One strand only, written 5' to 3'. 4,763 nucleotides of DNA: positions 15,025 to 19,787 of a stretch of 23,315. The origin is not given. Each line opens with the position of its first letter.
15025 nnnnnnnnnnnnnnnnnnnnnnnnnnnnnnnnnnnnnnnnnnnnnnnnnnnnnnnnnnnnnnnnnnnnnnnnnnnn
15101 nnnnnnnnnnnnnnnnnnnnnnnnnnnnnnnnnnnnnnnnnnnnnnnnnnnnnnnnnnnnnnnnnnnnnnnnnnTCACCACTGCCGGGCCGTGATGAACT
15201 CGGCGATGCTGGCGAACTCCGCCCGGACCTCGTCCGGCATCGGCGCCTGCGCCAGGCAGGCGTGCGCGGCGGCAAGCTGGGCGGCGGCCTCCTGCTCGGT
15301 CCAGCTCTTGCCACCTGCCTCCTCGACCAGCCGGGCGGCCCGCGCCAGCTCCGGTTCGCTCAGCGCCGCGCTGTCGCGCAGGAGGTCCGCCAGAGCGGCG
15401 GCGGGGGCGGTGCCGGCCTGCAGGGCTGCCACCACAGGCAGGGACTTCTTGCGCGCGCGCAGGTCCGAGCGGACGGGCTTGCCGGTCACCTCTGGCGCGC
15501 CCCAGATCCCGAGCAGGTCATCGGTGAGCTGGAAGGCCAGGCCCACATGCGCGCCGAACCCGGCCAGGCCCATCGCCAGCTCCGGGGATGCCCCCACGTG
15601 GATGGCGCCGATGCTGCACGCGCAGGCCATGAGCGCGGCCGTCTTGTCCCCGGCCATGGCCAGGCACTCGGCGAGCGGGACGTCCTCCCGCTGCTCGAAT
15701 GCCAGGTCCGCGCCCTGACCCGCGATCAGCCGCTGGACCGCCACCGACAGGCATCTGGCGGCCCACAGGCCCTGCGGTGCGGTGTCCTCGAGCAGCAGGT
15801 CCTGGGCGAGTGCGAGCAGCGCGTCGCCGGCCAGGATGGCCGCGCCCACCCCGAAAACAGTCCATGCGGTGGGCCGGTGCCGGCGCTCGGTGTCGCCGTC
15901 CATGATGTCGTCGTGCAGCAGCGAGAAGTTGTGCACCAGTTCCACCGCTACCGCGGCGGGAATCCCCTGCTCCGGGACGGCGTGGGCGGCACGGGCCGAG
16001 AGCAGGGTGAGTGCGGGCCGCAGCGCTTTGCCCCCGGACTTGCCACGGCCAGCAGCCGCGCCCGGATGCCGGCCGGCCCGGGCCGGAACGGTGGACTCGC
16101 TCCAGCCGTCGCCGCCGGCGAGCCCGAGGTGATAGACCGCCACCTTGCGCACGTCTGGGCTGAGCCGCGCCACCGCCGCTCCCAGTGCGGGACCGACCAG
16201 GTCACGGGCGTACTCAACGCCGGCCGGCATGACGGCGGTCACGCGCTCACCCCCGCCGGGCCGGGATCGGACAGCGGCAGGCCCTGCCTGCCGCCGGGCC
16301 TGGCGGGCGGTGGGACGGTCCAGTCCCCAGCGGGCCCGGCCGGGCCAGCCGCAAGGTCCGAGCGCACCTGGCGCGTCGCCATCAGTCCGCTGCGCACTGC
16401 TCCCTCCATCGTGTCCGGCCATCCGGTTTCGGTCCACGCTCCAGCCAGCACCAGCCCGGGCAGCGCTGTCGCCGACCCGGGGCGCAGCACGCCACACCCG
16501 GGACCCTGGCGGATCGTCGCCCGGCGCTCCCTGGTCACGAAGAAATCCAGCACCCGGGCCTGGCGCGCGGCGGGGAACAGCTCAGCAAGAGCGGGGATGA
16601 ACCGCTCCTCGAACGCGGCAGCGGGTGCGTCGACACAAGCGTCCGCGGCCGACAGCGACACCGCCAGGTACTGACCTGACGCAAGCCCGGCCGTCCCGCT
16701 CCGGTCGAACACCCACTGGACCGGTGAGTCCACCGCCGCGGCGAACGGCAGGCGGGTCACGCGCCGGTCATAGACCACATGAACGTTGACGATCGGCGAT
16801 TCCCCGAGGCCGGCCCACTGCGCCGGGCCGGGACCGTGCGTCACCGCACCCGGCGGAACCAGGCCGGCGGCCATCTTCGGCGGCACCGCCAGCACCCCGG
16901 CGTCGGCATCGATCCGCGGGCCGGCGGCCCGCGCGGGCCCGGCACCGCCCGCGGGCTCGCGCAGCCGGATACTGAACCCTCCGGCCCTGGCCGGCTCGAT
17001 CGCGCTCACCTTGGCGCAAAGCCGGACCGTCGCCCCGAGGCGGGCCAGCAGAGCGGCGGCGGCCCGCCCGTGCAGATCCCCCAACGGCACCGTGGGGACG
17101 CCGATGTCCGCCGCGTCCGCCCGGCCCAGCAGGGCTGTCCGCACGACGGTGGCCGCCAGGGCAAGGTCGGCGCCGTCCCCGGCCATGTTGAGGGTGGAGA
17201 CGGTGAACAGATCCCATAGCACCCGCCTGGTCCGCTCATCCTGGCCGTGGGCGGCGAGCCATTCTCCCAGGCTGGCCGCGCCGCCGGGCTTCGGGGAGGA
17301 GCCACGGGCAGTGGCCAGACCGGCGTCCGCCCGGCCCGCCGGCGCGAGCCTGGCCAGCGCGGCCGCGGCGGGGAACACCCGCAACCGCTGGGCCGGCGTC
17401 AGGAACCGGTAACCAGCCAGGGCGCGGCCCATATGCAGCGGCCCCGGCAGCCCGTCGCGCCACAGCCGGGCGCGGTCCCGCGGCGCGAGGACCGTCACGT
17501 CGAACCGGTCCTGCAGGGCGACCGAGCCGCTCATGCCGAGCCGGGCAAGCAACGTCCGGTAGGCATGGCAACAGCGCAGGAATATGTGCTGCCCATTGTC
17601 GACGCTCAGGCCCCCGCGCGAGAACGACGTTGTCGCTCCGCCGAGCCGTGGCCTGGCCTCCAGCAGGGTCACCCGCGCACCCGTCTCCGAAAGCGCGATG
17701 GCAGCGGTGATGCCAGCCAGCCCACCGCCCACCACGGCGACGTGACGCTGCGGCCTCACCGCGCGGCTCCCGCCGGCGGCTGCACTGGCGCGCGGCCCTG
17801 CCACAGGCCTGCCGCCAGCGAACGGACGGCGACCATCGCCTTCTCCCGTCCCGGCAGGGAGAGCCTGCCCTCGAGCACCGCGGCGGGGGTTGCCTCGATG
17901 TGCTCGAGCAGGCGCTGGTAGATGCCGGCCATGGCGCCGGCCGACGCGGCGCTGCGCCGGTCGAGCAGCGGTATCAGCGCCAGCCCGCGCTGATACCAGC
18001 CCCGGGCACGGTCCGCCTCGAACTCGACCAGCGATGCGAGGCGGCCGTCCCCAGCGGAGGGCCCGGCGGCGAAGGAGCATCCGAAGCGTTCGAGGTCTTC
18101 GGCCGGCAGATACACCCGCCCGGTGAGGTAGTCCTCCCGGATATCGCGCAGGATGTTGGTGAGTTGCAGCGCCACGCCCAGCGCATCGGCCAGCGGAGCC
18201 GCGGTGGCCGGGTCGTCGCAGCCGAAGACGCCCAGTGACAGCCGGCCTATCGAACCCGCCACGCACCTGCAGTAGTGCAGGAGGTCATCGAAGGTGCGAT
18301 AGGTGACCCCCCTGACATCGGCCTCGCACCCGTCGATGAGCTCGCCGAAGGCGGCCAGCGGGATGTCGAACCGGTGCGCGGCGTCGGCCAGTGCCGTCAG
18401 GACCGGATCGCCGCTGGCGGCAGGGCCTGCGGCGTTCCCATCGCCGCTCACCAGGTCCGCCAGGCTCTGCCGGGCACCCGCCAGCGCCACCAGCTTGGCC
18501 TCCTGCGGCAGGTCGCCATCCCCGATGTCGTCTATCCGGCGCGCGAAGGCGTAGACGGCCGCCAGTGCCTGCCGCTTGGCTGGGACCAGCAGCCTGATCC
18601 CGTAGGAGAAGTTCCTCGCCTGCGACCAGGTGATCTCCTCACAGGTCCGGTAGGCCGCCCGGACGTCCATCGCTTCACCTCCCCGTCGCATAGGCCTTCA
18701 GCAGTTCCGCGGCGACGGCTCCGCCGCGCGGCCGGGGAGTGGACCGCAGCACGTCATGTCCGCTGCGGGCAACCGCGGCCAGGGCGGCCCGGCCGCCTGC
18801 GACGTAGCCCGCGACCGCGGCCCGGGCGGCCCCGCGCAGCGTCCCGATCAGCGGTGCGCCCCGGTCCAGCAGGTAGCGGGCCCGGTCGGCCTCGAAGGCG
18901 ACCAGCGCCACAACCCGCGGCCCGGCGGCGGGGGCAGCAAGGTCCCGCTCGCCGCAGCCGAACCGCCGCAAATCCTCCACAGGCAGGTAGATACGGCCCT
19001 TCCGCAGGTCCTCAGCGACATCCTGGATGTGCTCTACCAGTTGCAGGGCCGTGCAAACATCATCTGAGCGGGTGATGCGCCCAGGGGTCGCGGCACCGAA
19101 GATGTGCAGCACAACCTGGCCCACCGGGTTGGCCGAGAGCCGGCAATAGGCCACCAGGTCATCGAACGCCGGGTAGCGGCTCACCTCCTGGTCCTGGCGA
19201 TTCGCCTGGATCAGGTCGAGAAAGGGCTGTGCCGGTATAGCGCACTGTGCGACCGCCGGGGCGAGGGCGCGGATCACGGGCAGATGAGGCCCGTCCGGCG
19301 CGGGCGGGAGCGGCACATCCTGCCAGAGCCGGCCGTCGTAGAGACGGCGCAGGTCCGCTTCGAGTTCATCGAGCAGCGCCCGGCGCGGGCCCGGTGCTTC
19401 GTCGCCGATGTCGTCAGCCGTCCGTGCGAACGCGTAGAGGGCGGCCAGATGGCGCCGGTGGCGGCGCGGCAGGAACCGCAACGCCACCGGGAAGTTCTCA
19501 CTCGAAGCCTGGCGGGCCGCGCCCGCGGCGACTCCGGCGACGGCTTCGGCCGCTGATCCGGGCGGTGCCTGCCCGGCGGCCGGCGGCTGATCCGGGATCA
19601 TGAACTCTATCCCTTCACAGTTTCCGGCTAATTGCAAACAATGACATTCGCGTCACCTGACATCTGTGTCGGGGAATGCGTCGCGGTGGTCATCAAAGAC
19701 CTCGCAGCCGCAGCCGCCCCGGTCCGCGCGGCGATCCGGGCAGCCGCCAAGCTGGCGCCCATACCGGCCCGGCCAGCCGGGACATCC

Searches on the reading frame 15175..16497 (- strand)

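Call 4: search_protein_families(library=pfam, proteins=[window:15175-16497:-], max_evalue=0.01)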
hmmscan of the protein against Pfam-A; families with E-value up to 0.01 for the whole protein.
window:15175-16497:- (440 aa): 1 family
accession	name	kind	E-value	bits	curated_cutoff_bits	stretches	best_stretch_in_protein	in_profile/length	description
PF00348.22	polyprenyl_synt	-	8.6e-54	182.8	27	1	154-376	14-236/251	Polyprenyl synthetase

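Call 70: search_protein_families(library=ncbifam, proteins=[window:15175-16497:-], max_evalue=1e-10)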
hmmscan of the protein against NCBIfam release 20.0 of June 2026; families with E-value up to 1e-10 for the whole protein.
window:15175-16497:- (440 aa): 16 families
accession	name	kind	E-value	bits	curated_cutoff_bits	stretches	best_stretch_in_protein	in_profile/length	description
NF041169.1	f2_encap_cargo4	exception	4.7e-119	397.6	450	1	94-439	5-333/334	family 2 encapsulin nanocompartment cargo protein polyprenyl transferase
NF045549.1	GGPPsyn_IdsB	equivalog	3.2e-77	259.9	475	1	94-438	20-344/346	geranylgeranyl diphosphate synthase IdsB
NF040698.1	IdsA_Meth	equivalog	7.3e-56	189.7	468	1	153-439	39-327/328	short chain isoprenyl diphosphate synthase IdsA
NF041003.1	GGPP_syn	equivalog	1.2e-50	172.4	500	1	153-438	37-324/326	geranylgeranyl diphosphate synthase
NF045485.1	FPPsyn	subfamily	4.2e-45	154.1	275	1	153-365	34-254/288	farnesyl diphosphate synthase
NF040789.2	gerfarn_diphsyn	equivalog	1.1e-41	143.2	560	1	179-439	85-344/345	geranylfarnesyl diphosphate synthase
NF045685.1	GGPPSynCrtE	equivalog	5.7e-36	124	460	1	154-371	40-265/293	geranylgeranyl diphosphate synthase CrtE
TIGR02748.1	GerC3_HepT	equivalog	5.4e-34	117.7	456.55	1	136-439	23-318/319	heptaprenyl diphosphate synthase component II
TIGR02749.1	prenyl_cyano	equivalog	2.3e-30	105.7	383.2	1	153-437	41-319/322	solanesyl diphosphate synthase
NF042417.1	NPPPS_Mycobact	equivalog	4.9e-30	104.7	600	1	153-438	53-333/335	nonaprenyl/(2E,6E)-farnesyl/geranylgeranyl diphosphat synthase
NF045628.1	HxpDPsynlarge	equivalog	1.6e-29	102.9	500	1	153-376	32-252/311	hexaprenyl-diphosphate synthase large subunit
NF042416.1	GFPPS_Mycobact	equivalog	1.9e-29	102.7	600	1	154-438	40-348/350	bifunctional (2E,6E)-farnesyl/geranyl diphosphate synthase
NF008140.0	PRK10888.1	equivalog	2.6e-29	102.6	412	1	154-418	42-302/323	octaprenyl diphosphate synthase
NF040627.1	GFPS_Meth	equivalog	8.5e-25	87.8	600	1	153-331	37-210/285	geranylfarnesyl diphosphate synthase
NF007877.0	PRK10581.1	equivalog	2.5e-24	86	321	1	155-375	43-272/299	(2E,6E)-farnesyl diphosphate synthase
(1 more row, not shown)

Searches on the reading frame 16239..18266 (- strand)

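Call 4: search_protein_families(library=pfam, proteins=[window:16239-18266:-], max_evalue=0.01)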
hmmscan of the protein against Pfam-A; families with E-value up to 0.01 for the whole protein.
window:16239-18266:- (675 aa): 12 families
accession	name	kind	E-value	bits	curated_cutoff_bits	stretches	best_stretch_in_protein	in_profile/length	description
PF01593.30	Amino_oxidase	-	8.6e-37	127.9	19.8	1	183-634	1-442/443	Flavin containing amine oxidoreductase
PF13450.12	NAD_binding_8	-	2.5e-14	53.7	21.9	1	178-231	1-54/68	NAD(P)-binding Rossmann-like domain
PF12831.13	FAD_oxidored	-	2.2e-10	40.9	27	1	176-218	2-44/416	FAD dependent oxidoreductase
PF01266.30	DAO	-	1.6e-09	38.2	27.9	1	175-300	1-130/353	FAD dependent oxidoreductase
PF00890.30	FAD_binding_2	-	2.8e-08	33.8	20.4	1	176-221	2-46/414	FAD binding domain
PF07992.20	Pyr_redox_2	-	3.6e-07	30.3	26.1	1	163-209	132-178/291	Pyridine nucleotide-disulphide oxidoreductase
PF00070.33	Pyr_redox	-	6e-06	27.1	22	1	175-209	1-35/82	Pyridine nucleotide-disulphide oxidoreductase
PF03486.20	HI0933_like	-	4.2e-05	23.6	50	1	175-224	2-51/244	HI0933-like protein Rossmann domain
PF01134.28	GIDA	-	7.9e-05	22.3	22.1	1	176-203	2-29/391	Glucose inhibited division protein A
PF01494.25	FAD_binding_3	-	0.00062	19.5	22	1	175-206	3-34/349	FAD binding domain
PF01262.27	AlaDh_PNT_C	-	0.0008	19.3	23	1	162-208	18-63/214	Alanine dehydrogenase/PNT, C-terminal domain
PF01946.23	Thi4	-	0.0081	15.9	26.2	0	175-212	19-57/235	Thi4 family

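Call 70: search_protein_families(library=ncbifam, proteins=[window:16239-18266:-], max_evalue=1e-10)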
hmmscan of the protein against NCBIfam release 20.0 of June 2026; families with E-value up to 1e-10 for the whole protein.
window:16239-18266:- (675 aa): 4 families
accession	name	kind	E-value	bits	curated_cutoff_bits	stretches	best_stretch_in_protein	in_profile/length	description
TIGR03467.1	HpnE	equivalog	1.9e-110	370.2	283.05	1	176-634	1-428/430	hydroxysqualene dehydroxylase HpnE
TIGR02732.1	zeta_caro_desat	equivalog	1.9e-21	76.5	622.15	0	176-254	2-81/474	9,9'-di-cis-zeta-carotene desaturase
NF005560.0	PRK07233.1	equivalog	3.1e-18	65.8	252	1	175-251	2-78/435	hypothetical protein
TIGR02731.1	phytoene_desat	equivalog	1.3e-15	57.1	569.4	0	482-634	292-452/453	15-cis-phytoene desaturase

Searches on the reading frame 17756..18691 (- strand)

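Call 4: search_protein_families(library=pfam, proteins=[window:17756-18691:-], max_evalue=0.01)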
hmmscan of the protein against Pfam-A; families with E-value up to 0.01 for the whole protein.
window:17756-18691:- (311 aa): 1 family
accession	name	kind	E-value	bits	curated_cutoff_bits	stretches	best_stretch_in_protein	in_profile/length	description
PF00494.24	SQS_PSY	-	1.2e-69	235.4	26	1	24-282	4-262/263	Squalene/phytoene synthase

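Call 70: search_protein_families(library=ncbifam, proteins=[window:17756-18691:-], max_evalue=1e-10)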
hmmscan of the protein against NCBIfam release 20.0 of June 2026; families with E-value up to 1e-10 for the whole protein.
window:17756-18691:- (311 aa): 5 families
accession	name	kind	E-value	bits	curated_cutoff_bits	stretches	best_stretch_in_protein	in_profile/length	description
TIGR03465.1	HpnD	equivalog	3.8e-85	285.1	278.6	1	23-292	4-265/267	presqualene diphosphate synthase HpnD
TIGR03464.1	HpnC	equivalog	3.6e-53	180.8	250.45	1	24-292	5-266/267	squalene synthase HpnC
NF045686.1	PhytoSynCyanob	equivalog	3e-43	148.1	550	1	8-286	15-298/310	15-cis-phytoene synthase CrtB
NF042419.1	Phyto_syn_CrtB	equivalog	2.1e-29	103.1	480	1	26-291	16-282/306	15-cis-phytoene synthase CrtB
NF045921.1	PhytnSynCrtBRhod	equivalog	5.7e-22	78.6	500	1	15-287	8-271/307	15-cis-phytoene synthase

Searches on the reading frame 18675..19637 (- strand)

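Call 4: search_protein_families(library=pfam, proteins=[window:18675-19637:-], max_evalue=0.01)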
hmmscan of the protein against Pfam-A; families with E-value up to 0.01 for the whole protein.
window:18675-19637:- (320 aa): 1 family
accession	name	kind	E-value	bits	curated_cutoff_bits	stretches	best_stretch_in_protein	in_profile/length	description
PF00494.24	SQS_PSY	-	7.3e-67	226.3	26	1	44-299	3-255/263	Squalene/phytoene synthase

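Call 70: search_protein_families(library=ncbifam, proteins=[window:18675-19637:-], max_evalue=1e-10)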
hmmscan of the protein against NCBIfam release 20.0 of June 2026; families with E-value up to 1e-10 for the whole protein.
window:18675-19637:- (320 aa): 5 families
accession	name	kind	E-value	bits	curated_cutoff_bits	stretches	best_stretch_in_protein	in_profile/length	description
TIGR03464.1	HpnC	equivalog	7.1e-88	294.6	250.45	1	42-315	2-265/267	squalene synthase HpnC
TIGR03465.1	HpnD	equivalog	3.3e-51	173.9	278.6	1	43-299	3-248/267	presqualene diphosphate synthase HpnD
NF045686.1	PhytoSynCyanob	equivalog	3.1e-25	88.9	550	1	46-298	32-286/310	15-cis-phytoene synthase CrtB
NF045921.1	PhytnSynCrtBRhod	equivalog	3.9e-21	75.8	500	1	43-298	15-258/307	15-cis-phytoene synthase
NF042419.1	Phyto_syn_CrtB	equivalog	2.9e-15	56.6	480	1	43-246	12-213/306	15-cis-phytoene synthase CrtB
